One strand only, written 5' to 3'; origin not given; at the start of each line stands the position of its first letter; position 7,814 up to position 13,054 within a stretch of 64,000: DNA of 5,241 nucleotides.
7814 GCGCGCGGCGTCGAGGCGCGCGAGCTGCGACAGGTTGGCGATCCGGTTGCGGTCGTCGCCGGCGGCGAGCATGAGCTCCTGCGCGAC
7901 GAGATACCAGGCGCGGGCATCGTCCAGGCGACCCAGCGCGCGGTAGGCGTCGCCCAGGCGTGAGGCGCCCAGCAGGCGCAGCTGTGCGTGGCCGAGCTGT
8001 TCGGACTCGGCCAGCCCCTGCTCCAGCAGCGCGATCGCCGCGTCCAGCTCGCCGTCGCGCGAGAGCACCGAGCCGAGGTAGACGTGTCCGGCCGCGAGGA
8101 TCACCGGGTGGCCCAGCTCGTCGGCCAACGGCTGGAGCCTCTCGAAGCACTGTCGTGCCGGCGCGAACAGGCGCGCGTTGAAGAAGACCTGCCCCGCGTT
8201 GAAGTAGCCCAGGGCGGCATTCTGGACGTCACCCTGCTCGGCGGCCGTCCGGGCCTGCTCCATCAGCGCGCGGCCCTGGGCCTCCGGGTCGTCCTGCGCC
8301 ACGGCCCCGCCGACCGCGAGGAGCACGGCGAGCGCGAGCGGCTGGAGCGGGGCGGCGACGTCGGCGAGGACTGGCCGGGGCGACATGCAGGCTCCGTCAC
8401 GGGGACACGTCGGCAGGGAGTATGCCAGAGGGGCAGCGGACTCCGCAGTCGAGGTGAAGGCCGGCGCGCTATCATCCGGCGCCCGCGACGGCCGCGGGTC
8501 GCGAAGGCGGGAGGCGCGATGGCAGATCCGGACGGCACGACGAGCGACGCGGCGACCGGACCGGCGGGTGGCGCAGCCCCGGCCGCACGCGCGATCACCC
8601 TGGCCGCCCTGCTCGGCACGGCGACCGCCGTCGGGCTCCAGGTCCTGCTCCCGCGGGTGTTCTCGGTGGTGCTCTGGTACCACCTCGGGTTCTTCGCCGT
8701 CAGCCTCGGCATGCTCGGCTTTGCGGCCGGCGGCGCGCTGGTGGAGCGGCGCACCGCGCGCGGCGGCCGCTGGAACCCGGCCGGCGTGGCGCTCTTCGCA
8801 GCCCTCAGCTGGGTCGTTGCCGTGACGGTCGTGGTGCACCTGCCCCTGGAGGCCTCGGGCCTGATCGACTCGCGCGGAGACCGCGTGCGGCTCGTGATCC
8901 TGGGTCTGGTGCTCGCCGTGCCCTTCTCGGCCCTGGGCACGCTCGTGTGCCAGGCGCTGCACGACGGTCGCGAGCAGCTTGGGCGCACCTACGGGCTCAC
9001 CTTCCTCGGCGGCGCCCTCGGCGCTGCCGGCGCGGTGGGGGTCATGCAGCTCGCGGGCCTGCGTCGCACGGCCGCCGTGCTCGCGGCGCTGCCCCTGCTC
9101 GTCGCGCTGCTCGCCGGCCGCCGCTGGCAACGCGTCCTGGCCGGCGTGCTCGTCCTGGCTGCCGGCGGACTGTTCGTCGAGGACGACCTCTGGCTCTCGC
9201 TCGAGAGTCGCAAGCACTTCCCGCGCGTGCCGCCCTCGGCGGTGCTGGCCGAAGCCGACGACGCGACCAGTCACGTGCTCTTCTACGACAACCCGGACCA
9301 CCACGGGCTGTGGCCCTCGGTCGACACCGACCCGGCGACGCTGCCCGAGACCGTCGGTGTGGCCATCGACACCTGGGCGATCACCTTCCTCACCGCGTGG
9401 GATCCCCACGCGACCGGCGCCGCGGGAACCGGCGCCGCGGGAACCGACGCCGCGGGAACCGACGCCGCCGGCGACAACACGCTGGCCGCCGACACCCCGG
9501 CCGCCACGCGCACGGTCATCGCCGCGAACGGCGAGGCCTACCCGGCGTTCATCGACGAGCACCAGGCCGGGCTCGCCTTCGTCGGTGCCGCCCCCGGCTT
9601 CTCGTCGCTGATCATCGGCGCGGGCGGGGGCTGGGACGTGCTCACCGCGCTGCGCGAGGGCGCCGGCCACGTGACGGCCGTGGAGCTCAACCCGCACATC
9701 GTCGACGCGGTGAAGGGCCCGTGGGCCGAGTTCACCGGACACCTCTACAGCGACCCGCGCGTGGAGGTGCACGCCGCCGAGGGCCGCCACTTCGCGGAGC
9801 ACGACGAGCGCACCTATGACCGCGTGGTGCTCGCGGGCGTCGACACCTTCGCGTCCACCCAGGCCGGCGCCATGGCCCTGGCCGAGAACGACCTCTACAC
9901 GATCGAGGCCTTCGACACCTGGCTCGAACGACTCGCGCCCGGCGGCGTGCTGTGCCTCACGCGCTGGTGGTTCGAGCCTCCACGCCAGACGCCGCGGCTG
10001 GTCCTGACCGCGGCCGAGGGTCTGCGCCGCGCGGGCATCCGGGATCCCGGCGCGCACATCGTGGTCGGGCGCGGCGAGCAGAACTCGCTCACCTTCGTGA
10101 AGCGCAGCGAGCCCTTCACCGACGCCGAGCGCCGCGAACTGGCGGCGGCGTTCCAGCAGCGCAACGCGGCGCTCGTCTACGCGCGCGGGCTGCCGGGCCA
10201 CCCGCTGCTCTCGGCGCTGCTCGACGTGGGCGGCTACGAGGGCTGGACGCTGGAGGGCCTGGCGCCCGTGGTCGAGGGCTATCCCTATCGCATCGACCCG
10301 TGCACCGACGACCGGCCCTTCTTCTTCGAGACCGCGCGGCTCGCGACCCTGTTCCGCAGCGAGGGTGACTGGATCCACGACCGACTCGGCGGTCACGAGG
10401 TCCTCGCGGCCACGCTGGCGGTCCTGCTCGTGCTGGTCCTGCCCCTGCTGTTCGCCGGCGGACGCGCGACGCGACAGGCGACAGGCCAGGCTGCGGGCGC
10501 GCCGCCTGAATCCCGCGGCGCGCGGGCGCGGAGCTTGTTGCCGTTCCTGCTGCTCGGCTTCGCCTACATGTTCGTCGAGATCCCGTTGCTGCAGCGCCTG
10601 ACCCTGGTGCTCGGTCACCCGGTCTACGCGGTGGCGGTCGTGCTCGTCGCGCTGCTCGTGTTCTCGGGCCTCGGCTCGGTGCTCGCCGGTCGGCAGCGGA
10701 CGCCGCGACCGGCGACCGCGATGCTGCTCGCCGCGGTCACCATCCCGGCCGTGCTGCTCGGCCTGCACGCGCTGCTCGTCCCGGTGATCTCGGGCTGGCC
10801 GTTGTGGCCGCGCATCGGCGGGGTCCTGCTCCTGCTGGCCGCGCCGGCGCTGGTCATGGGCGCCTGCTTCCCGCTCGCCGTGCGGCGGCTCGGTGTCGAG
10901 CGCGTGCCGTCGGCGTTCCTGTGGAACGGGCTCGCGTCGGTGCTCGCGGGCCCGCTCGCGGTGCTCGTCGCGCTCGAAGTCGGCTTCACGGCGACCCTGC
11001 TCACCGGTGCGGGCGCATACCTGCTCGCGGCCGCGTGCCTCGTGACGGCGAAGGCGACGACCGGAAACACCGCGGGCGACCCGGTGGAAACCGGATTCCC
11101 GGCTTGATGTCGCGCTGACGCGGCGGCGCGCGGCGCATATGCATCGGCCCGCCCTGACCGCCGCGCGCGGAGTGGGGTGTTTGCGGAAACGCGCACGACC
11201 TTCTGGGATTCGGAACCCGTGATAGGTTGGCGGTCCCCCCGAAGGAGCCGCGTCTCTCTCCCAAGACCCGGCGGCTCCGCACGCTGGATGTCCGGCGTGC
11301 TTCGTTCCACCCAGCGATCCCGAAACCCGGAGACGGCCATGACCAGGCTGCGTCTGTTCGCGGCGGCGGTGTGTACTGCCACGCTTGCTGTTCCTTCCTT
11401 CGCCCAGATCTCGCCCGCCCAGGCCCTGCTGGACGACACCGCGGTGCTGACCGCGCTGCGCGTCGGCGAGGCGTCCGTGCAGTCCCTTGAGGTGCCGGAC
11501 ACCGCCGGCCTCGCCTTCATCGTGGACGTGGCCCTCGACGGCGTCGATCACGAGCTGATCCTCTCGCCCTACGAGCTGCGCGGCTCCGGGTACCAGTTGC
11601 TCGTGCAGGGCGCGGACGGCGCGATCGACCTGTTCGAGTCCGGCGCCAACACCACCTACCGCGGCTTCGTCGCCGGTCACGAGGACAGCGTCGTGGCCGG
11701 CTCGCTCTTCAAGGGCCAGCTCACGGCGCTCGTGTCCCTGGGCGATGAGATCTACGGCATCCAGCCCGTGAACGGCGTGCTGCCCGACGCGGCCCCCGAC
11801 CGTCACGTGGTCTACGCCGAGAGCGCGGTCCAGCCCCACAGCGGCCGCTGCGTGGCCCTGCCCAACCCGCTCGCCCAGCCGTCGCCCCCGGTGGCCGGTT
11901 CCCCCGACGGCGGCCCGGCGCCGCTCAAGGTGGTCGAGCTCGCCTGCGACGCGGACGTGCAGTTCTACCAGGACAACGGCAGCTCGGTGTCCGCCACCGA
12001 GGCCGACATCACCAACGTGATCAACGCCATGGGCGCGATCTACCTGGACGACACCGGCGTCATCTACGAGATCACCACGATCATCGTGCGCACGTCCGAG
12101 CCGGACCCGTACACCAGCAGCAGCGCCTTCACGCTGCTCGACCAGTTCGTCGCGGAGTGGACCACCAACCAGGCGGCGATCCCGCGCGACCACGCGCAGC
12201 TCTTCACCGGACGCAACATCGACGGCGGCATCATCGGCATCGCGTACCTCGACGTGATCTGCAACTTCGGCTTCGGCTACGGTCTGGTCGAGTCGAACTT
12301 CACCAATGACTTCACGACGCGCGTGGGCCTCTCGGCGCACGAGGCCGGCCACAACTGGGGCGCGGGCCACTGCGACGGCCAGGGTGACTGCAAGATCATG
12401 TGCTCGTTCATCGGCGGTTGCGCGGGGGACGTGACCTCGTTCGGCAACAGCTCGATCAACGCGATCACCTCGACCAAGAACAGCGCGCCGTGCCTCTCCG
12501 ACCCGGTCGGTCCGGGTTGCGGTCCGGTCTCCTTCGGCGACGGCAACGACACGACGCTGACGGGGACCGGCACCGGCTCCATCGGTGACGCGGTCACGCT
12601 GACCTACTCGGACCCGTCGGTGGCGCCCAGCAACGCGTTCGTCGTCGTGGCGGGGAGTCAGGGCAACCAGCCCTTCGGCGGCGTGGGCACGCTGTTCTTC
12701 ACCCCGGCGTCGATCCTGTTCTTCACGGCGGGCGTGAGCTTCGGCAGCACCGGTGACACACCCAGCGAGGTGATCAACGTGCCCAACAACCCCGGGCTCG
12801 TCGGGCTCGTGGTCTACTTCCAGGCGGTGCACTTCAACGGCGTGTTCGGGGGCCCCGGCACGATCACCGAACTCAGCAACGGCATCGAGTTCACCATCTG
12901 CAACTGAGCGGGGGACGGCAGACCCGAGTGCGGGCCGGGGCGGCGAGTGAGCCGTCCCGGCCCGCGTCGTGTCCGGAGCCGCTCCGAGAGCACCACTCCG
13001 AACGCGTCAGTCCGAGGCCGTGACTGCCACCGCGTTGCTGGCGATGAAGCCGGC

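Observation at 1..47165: An unnamed ~70-90-aa C-terminal module tags seven otherwise unrelated envelope/secreted proteins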

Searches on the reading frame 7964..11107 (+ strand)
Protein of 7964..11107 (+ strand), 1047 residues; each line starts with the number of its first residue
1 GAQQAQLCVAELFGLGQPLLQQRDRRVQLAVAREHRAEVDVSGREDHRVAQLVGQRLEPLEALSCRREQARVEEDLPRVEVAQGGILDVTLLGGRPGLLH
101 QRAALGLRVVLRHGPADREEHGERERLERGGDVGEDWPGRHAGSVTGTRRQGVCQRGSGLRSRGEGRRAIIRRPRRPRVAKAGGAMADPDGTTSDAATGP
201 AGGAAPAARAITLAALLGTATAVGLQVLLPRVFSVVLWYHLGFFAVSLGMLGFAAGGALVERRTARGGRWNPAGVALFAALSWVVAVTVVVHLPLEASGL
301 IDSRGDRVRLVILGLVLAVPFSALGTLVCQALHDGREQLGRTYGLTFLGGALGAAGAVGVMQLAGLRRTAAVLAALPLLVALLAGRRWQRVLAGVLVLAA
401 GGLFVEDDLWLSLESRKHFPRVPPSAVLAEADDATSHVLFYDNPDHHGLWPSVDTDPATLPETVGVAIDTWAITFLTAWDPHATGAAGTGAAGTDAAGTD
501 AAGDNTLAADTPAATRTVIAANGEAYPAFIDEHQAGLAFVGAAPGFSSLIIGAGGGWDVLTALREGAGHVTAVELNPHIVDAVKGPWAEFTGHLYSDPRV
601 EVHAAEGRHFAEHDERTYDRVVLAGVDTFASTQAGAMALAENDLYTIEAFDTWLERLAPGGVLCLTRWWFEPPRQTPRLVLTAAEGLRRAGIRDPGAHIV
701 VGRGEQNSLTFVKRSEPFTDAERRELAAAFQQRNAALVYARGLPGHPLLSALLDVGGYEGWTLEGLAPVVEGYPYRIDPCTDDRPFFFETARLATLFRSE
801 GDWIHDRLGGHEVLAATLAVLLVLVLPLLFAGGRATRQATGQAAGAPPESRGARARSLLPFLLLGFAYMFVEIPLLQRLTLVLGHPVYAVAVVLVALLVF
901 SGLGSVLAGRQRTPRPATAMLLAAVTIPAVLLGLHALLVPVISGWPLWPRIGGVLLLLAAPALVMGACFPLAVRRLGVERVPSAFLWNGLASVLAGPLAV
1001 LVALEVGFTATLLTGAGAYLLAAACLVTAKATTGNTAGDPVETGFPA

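Call 15: search_protein_families(library=pfam, proteins=[window:7964-11107:+], max_evalue=0.01)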
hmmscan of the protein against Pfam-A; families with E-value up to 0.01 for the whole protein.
window:7964-11107:+ (1047 aa): 1 family
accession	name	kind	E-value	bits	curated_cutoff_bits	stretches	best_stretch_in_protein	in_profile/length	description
PF01564.23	Spermine_synth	-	0.00017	21.6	22.9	1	549-665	23-130/186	Spermine/spermidine synthase domain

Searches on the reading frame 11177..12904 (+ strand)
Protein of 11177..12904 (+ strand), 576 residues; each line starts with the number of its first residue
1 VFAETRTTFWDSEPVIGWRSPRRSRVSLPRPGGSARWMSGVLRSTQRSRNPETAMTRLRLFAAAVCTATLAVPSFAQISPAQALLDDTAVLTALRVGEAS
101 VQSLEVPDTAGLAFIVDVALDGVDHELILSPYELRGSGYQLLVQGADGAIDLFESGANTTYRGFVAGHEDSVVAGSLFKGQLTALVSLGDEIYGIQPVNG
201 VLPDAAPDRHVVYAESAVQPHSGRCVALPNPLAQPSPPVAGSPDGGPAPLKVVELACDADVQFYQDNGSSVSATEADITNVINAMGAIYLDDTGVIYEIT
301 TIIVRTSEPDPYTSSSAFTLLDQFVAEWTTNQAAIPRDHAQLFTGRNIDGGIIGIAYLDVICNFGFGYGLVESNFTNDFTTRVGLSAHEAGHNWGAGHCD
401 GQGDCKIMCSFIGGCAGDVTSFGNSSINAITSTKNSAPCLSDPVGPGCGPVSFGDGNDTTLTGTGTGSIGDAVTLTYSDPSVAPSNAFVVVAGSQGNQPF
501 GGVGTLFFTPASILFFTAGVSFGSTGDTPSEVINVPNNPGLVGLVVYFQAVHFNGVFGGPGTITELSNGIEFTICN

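Call 4: search_protein_families(library=pfam, proteins=[window:11177-12904:+], max_evalue=0.1)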
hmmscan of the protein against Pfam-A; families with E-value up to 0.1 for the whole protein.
window:11177-12904:+ (576 aa): 5 families
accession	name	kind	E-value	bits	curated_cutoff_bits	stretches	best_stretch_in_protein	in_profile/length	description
PF13688.12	Reprolysin_5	-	3e-16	60.7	27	1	251-430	3-183/196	Metallo-peptidase family M12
PF13582.12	Reprolysin_3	-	2.1e-12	48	22.4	1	276-398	2-122/123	Metallo-peptidase family M12B Reprolysin-like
PF01421.25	Reprolysin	-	9.3e-12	45.8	20.8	1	252-415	2-162/200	Reprolysin (M12B) family zinc metalloprotease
PF13574.12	Reprolysin_2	-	3.3e-10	40.6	27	1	273-435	3-177/195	Metallo-peptidase family M12B Reprolysin-like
PF13583.11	Reprolysin_4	-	3.1e-09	37.2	22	1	251-400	3-153/203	Metallo-peptidase family M12B Reprolysin-like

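Call 5: search_protein_families(library=ncbifam, proteins=[window:11177-12904:+], max_evalue=0.1)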
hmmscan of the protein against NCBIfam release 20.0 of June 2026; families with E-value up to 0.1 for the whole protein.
window:11177-12904:+ (576 aa): 0 families

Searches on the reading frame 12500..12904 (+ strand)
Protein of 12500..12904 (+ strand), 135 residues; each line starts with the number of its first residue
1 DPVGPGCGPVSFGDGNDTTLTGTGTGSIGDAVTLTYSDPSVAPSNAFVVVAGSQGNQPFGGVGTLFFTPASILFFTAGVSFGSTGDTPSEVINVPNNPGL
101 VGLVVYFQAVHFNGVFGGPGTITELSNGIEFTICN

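Call 50: find_homologous_proteins(query=window:12500-12904:+, max_evalue=0.001)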
Query window:12500-12904:+: 37 candidates shared short words with the query, none scored E <= 0.001.
